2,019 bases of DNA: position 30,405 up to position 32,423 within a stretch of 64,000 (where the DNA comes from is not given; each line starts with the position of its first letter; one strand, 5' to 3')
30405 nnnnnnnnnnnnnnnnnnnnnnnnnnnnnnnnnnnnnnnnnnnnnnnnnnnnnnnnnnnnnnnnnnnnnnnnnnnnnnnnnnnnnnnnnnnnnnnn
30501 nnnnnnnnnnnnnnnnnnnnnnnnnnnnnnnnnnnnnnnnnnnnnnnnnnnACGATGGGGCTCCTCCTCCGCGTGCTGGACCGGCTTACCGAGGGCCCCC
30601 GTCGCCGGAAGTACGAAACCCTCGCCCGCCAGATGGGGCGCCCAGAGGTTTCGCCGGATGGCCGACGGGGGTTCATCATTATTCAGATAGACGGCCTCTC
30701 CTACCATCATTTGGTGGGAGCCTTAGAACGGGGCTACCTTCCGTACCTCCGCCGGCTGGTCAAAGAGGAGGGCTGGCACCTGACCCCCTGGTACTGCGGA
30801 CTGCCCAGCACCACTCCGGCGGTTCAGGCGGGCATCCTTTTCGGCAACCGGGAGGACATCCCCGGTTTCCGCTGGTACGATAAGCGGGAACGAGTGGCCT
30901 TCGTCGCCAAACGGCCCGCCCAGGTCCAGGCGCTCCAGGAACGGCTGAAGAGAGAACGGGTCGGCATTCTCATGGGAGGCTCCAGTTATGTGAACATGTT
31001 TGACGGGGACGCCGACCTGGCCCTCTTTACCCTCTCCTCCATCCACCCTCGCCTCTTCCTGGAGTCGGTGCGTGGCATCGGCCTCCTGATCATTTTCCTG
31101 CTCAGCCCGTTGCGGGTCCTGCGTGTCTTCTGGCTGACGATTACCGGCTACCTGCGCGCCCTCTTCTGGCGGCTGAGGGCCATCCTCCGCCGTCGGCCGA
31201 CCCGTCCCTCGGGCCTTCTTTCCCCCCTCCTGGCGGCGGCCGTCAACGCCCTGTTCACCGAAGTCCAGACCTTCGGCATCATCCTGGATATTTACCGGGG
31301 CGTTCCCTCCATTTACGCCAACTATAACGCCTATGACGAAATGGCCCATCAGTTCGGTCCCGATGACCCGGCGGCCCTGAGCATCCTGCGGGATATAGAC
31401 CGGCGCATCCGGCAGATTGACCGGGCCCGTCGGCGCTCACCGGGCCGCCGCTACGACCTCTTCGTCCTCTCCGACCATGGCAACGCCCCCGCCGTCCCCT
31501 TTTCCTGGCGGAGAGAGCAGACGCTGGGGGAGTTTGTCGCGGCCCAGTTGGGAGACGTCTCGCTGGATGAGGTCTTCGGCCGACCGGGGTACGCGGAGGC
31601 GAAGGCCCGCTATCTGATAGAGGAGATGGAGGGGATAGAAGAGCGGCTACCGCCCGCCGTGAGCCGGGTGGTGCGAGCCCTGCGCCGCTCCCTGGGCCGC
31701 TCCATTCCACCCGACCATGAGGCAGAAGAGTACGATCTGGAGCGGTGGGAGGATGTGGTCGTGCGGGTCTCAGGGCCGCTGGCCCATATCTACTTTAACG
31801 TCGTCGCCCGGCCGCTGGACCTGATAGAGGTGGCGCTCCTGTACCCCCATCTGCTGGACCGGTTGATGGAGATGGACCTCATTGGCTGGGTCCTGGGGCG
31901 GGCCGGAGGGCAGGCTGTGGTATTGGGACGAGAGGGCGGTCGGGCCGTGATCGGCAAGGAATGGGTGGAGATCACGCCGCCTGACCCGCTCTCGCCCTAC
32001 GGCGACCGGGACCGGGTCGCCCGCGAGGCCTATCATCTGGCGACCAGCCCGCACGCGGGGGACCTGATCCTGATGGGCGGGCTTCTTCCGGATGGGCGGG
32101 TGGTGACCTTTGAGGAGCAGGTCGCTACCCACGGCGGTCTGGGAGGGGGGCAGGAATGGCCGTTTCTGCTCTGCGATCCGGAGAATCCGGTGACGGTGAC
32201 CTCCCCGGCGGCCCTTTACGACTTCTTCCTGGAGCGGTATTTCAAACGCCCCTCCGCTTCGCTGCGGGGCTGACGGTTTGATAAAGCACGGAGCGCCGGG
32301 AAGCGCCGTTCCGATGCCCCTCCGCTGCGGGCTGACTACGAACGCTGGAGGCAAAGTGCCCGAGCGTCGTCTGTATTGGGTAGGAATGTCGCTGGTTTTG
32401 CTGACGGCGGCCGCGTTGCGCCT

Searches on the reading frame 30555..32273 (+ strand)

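Call 11: search_protein_families(library=pfam, proteins=[window:30555-32273:+], max_evalue=0.00001)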
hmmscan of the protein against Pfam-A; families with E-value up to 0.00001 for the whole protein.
window:30555-32273:+ (572 aa): 1 family
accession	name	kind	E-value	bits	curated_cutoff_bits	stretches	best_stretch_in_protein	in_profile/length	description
PF01663.27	Phosphodiest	-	1.2e-11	45.3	23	1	254-314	164-225/342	Type I phosphodiesterase / nucleotide pyrophosphatase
